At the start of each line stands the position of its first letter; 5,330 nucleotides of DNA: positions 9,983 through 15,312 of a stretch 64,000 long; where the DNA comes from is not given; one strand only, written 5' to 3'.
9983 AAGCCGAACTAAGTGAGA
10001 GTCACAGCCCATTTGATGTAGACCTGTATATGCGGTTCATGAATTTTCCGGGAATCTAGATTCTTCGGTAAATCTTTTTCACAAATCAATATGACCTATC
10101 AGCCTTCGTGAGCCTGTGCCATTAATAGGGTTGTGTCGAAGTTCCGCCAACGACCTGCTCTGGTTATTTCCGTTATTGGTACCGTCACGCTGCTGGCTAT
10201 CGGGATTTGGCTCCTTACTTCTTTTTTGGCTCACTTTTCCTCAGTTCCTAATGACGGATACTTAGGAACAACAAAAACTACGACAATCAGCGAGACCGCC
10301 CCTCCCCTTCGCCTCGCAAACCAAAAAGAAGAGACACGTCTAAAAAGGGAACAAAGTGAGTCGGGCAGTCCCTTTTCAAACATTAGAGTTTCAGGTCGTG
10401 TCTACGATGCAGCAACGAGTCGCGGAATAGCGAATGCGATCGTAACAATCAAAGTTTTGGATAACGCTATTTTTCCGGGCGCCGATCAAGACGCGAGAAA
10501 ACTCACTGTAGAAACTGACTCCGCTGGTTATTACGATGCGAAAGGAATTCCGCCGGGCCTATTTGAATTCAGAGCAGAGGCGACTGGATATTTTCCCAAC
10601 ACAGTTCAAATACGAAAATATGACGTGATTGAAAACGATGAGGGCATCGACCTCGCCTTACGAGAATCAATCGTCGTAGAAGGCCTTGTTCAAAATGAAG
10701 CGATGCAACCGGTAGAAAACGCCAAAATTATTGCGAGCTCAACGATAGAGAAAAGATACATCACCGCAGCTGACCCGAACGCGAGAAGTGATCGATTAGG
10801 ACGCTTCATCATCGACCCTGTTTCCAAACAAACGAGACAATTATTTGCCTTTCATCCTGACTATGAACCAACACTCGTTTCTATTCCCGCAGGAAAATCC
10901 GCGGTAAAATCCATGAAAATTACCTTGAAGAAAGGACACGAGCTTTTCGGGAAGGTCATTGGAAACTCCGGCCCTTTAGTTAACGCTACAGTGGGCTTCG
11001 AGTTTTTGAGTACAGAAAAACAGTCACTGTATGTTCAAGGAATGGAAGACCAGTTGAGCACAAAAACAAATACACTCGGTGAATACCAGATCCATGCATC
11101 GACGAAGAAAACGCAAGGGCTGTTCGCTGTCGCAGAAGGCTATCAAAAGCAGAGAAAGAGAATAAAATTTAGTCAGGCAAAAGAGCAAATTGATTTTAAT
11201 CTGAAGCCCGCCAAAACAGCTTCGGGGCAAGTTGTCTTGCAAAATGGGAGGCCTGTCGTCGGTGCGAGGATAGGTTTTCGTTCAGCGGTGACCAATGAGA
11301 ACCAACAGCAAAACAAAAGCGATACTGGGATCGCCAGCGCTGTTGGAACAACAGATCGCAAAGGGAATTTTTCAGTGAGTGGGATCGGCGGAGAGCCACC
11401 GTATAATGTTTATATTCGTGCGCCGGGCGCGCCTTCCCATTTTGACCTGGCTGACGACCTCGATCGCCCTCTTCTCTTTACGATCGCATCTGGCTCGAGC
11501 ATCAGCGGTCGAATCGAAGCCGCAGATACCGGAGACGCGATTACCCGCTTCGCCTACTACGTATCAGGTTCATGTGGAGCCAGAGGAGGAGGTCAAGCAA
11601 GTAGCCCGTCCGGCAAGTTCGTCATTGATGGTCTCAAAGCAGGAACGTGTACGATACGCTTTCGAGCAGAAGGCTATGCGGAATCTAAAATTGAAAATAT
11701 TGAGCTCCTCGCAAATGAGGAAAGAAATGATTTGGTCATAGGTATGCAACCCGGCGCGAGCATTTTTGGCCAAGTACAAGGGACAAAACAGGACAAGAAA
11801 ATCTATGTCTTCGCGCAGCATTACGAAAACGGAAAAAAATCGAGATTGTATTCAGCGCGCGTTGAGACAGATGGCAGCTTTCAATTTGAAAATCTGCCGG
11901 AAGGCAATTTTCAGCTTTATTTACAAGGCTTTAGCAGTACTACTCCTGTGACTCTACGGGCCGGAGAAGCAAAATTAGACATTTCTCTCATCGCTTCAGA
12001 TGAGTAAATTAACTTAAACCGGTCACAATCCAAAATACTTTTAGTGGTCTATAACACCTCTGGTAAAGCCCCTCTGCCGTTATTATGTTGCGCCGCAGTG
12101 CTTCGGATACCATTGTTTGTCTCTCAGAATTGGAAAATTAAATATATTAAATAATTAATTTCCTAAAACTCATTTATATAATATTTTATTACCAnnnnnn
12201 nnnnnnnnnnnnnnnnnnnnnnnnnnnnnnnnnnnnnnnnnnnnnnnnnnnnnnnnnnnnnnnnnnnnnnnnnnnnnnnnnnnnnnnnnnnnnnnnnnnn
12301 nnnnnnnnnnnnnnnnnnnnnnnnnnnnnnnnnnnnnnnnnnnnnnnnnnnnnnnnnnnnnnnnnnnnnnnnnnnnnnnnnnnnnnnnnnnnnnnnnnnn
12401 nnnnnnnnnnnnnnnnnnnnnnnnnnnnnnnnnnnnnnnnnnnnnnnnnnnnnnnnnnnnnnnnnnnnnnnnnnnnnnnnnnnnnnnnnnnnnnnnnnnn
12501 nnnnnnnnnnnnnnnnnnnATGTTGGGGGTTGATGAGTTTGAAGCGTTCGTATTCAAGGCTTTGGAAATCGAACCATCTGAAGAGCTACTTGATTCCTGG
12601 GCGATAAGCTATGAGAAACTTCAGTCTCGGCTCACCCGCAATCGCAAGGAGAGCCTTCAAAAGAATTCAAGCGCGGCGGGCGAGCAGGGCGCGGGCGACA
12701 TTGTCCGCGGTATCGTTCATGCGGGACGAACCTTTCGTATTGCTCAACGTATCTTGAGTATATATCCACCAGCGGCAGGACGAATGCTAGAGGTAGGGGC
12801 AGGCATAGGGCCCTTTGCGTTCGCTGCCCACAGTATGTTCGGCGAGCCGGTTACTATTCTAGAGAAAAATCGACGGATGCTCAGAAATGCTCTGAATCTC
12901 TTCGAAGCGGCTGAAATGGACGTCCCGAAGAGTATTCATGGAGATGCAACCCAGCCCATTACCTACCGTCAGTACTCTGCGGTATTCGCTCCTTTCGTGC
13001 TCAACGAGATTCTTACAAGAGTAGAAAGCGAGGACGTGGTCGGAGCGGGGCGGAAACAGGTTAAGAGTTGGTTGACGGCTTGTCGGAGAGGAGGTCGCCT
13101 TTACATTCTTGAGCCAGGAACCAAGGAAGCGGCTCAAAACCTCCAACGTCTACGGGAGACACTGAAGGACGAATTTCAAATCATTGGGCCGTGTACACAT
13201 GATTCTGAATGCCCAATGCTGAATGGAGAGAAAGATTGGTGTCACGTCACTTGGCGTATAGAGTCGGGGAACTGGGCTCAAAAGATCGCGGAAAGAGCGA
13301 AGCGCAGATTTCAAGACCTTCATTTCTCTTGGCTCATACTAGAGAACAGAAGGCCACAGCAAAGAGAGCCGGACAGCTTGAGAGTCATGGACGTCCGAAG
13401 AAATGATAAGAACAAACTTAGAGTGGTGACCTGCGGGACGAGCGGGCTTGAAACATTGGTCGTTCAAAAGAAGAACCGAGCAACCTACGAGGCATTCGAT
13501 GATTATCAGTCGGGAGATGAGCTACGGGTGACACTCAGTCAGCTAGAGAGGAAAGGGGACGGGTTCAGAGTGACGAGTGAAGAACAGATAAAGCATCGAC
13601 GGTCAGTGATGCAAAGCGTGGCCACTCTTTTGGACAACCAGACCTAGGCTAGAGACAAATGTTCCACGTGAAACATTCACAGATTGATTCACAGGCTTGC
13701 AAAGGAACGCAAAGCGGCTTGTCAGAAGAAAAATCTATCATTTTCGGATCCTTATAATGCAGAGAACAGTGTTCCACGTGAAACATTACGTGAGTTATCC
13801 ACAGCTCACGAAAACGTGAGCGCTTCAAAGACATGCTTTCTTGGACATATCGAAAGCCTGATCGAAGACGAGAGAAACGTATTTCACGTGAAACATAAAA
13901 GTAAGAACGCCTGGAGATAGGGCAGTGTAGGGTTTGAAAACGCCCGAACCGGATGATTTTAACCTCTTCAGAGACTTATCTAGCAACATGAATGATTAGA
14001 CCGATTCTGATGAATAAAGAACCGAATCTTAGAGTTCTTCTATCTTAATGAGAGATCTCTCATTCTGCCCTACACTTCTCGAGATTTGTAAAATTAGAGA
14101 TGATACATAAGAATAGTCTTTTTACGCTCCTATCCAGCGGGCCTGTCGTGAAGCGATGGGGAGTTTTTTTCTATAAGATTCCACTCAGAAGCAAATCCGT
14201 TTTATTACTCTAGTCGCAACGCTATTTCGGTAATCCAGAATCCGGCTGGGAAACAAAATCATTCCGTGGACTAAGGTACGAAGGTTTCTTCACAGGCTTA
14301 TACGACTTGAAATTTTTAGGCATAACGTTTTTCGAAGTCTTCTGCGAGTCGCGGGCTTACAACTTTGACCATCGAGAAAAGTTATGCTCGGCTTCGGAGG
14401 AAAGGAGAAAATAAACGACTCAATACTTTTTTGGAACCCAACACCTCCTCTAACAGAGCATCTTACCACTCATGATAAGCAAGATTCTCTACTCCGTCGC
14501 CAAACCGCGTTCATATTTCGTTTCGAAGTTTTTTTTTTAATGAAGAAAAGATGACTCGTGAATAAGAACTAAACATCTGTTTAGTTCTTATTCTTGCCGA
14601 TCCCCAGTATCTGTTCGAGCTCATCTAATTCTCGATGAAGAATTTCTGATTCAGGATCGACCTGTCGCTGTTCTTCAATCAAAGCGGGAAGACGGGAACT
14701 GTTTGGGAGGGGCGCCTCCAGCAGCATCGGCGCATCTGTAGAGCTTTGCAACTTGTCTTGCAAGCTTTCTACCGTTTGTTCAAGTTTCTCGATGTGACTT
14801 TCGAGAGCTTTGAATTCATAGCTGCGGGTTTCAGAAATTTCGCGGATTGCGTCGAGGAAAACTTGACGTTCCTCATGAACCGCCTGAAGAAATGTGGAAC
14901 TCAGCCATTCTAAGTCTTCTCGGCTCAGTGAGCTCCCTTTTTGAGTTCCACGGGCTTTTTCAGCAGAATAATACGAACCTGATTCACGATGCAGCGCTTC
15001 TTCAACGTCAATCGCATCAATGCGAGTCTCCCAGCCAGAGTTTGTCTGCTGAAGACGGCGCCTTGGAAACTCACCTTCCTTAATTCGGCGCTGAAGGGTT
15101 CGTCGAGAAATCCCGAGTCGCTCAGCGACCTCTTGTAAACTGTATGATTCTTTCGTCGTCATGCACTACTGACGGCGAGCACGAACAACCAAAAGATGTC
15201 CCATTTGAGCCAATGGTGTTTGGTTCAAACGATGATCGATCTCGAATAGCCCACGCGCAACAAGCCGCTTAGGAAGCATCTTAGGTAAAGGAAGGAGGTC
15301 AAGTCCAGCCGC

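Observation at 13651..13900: Three parS centromere sites in exact 110-bp phasing inside a 930-bp gene-free region near the origin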

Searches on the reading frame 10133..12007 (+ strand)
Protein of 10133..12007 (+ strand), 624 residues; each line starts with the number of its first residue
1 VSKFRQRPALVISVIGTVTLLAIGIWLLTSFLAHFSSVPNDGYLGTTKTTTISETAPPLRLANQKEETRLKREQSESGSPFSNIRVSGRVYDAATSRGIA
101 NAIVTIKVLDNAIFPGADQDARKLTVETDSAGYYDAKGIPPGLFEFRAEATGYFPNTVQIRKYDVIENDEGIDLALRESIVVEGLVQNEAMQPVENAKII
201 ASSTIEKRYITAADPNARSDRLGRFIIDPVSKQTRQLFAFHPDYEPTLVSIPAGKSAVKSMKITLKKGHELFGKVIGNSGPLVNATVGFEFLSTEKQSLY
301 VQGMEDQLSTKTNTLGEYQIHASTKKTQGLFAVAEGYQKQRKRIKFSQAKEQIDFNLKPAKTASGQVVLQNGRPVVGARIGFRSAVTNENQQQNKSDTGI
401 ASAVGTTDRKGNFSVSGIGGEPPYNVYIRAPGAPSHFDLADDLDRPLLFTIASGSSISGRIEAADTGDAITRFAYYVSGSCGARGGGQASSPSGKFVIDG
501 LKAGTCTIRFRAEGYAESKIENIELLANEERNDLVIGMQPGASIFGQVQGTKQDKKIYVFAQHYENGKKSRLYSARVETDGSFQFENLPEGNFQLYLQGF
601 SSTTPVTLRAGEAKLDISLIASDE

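Call 8: search_protein_families(library=ncbifam, proteins=[window:10133-12007:+])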
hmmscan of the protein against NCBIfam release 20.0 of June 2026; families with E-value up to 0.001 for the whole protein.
window:10133-12007:+ (624 aa): 2 families
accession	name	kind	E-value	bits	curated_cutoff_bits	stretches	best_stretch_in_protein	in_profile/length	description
NF052345.1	S_layer_anammox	exception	8.7e-10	36.6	1400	1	73-161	1301-1378/1596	Kustd1514 family S-layer glycoprotein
TIGR04134.1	lipo_with_rSAM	hypoth_equivalog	3.9e-06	26.9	39.8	0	74-137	30-90/150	radical SAM-associated putative lipoprotein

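Call 57: search_protein_families(library=pfam, proteins=[window:10133-12007:+], max_evalue=0.0001)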
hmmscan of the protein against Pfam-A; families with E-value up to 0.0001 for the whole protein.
window:10133-12007:+ (624 aa): 5 families
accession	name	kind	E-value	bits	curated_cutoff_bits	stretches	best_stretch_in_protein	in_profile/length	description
PF13620.12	CarboxypepD_reg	-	5e-40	136.2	32.3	2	86-159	2-65/82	Carboxypeptidase regulatory-like domain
PF13715.12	CarbopepD_reg_2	-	1.3e-20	73.7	32.2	1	305-368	23-87/88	CarboxypepD_reg-like domain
PF09430.16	EMC7_beta-sandw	-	1.2e-05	25.9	26.6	0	557-598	12-46/122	ER membrane protein complex subunit 7, beta-sandwich domain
PF20598.4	DUF6795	-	4.4e-05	24.2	27.4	0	367-415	4-43/103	Domain of unknown function (DUF6795)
PF17802.7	SpaA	-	6.2e-05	23.5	23.1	0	92-147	9-57/91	Prealbumin-like fold domain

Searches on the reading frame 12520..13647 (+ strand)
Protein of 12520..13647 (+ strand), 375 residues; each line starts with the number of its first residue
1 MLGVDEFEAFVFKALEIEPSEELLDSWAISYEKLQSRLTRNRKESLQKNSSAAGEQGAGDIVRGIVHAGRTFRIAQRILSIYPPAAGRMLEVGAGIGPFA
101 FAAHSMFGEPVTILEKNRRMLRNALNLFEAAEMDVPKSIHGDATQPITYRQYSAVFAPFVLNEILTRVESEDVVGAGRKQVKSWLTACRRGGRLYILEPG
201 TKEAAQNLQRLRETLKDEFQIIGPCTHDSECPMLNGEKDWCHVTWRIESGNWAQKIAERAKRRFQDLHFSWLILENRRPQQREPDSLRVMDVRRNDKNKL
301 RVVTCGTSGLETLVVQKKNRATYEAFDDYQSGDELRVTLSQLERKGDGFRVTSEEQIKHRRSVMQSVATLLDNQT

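Call 8: search_protein_families(library=ncbifam, proteins=[window:12520-13647:+])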
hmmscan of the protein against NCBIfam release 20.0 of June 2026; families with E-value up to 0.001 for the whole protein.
window:12520-13647:+ (375 aa): 1 family
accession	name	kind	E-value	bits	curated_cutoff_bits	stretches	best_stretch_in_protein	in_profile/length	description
NF043040.1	corrin_prot_MT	hypoth_equivalog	2.9e-05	23.6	180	1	65-165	21-124/216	corrinoid protein-associated methyltransferase CpaM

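Call 9: search_protein_families(library=pfam, proteins=[window:12520-13647:+])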
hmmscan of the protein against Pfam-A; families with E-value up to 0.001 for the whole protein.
window:12520-13647:+ (375 aa): 1 family
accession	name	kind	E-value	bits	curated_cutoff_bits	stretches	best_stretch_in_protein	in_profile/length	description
PF09243.16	Rsm22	-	3.3e-19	69.8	23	1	87-335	36-274/275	Mitochondrial small ribosomal subunit Rsm22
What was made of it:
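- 12520..13647 (+): Rsm22-like methyltransferase gene. Its stop codon anchors the ancestral parS position. call 9 (PF09243).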

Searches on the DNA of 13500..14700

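Call 40: search_rna_families(source=window, start=13500, end=14700, threshold=evalue, max_evalue=1)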
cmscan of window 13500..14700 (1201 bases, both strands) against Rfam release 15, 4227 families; matches with E-value up to 1: 3.
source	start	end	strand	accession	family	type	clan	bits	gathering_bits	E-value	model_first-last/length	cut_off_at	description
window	14564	14590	-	RF04340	Plastid-psbJ-4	Cis-reg;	CL00152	28.6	55.2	0.0094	1-65/65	no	Plastid-psbJ-4 3UTR RNA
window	14531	14595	+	RF04338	Plastid-psbJ-2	Cis-reg;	CL00152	21.1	65.6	0.26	1-144/144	no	Plastid-psbJ-2 3UTR RNA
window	14561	14647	-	RF04180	BTnc231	Gene; sRNA;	-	18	80.4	0.66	1-154/154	no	Bacteroides sRNA BTnc231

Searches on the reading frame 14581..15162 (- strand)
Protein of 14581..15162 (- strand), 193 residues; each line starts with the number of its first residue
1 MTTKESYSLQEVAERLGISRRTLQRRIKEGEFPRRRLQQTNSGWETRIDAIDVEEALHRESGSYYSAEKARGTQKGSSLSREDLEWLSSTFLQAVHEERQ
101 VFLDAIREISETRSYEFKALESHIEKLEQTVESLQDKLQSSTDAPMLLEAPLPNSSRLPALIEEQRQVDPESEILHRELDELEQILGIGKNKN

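Call 8: search_protein_families(library=ncbifam, proteins=[window:14581-15162:-])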
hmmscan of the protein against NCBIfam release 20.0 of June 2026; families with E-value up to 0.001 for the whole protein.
window:14581-15162:- (193 aa): 1 family
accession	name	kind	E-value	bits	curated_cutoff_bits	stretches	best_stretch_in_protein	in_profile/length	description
TIGR01764.1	excise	domain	1.1e-06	28.9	28.8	1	7-58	2-48/49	excisionase family DNA-binding protein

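Call 9: search_protein_families(library=pfam, proteins=[window:14581-15162:-])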
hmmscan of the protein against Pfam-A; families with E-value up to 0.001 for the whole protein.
window:14581-15162:- (193 aa): 7 families
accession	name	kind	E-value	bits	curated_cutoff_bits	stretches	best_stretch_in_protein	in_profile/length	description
PF12728.13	HTH_17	-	2.5e-09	37.7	27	1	7-57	2-47/51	Helix-turn-helix domain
PF02954.25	HTH_8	-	1.2e-06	28.5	22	1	9-29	21-41/42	Bacterial regulatory protein, Fis family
PF13384.12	HTH_23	-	0.00012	22.3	24.6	1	6-28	17-39/50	Homeodomain-like domain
PF08279.18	HTH_11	-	0.0002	21.6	25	1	4-28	13-37/55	HTH domain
PF13412.12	HTH_24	-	0.00041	20.3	21.9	0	8-29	19-40/48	Winged helix-turn-helix DNA-binding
PF04545.22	Sigma70_r4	-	0.0007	19.5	24.1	0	5-29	19-43/50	Sigma-70, region 4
PF08281.18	Sigma70_r4_2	-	0.00093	19.2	25.7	0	6-28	26-48/54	Sigma-70, region 4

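Call 12: find_encoding_contigs(protein=window:14581-15162:-, flank=10000, max_places=6)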
Protein window:14581-15162:- (193 aa): no gene with exactly this product is on record in the collection.

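Call 16: find_homologous_proteins(query=window:14581-15162:-)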
Query window:14581-15162:- (193 aa): 4 proteins with E <= 0.001 among 286 candidates.
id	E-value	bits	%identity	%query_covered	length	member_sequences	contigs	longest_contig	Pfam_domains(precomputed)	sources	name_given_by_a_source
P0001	1.7e-103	362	91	100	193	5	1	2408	PF12728.14,PF02954.26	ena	-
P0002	5.7e-99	347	85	100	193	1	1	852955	PF12728.14,PF02954.26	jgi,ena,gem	-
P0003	2.8e-87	309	80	99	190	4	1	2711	PF12728.14,PF02954.26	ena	-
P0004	2.4e-83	296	75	99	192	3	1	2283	PF12728.14,PF02954.26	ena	-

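Call 17: find_encoding_contigs(protein=P0002, flank=10000, max_places=3)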
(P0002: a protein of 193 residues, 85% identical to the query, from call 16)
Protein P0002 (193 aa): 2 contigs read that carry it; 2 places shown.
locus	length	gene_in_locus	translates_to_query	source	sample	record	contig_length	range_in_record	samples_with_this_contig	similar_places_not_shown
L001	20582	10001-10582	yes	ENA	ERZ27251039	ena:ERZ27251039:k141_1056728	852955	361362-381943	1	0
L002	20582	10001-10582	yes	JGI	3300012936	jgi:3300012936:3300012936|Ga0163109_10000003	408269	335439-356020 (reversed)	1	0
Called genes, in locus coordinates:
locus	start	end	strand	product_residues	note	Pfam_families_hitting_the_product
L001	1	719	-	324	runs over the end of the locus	-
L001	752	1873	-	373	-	PF02463:SMC_N, PF13175:AAA_15, PF13476:AAA_23, PF13304:AAA_21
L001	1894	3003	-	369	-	PF00712:DNA_pol3_beta, PF02767:DNA_pol3_beta_2, PF02768:DNA_pol3_beta_3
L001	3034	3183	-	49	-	-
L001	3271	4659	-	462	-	PF11638:DnaA_N, PF00308:Bac_DnaA, PF01695:IstB_IS21 (weak), PF22688:Hda_lid (weak), PF08299:Bac_DnaA_C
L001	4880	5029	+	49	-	PF00468:Ribosomal_L34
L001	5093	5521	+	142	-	PF00825:Ribonuclease_P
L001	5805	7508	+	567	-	PF14849:YidC_periplas, PF02096:60KD_IMP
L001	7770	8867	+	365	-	PF14804:Jag_N, PF01424:R3H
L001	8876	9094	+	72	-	-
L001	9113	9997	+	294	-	PF13489:Methyltransf_23, PF01209:Ubie_methyltran (weak), PF07021:MetW (weak), PF13847:Methyltransf_31, PF08241:Methyltransf_11, PF08242:Methyltransf_12, PF13649:Methyltransf_25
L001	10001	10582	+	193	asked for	PF02954:HTH_8 (weak), PF12728:HTH_17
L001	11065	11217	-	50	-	-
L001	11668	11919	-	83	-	-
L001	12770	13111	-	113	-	-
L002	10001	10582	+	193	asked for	PF02954:HTH_8 (weak), PF12728:HTH_17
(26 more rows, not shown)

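Call 18: find_encoding_contigs(protein=P0001, flank=10000, max_places=3)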
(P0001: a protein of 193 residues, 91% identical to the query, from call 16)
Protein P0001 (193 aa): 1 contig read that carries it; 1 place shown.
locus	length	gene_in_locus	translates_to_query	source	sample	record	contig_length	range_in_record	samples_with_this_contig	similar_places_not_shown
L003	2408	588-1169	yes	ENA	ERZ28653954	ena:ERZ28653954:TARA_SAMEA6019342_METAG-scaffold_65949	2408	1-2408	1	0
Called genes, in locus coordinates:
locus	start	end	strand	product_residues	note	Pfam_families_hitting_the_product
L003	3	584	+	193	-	?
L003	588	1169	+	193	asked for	PF02954:HTH_8 (weak), PF12728:HTH_17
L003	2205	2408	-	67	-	?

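Call 19: find_encoding_contigs(protein=P0003, flank=10000, max_places=3)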
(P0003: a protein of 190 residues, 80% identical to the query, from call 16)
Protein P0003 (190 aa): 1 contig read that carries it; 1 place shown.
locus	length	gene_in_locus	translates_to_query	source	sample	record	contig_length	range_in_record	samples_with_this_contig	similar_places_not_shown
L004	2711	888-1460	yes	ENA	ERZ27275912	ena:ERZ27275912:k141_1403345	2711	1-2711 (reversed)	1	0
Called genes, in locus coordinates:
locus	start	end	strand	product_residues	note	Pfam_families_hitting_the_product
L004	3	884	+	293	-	?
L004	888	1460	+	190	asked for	PF02954:HTH_8 (weak), PF12728:HTH_17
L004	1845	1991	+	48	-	-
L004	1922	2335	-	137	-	-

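Call 20: find_encoding_contigs(protein=P0004, flank=10000, max_places=3)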
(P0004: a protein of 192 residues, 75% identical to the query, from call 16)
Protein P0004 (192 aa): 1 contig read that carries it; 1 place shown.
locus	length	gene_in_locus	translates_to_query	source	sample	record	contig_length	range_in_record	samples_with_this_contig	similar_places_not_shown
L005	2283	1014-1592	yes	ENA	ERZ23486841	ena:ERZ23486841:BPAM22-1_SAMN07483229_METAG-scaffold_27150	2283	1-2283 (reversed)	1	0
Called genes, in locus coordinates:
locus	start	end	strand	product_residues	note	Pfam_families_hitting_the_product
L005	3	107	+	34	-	?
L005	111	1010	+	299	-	PF13489:Methyltransf_23, PF01209:Ubie_methyltran, PF13649:Methyltransf_25, PF13847:Methyltransf_31, PF08241:Methyltransf_11, PF08242:Methyltransf_12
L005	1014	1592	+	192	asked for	PF02954:HTH_8 (weak), PF12728:HTH_17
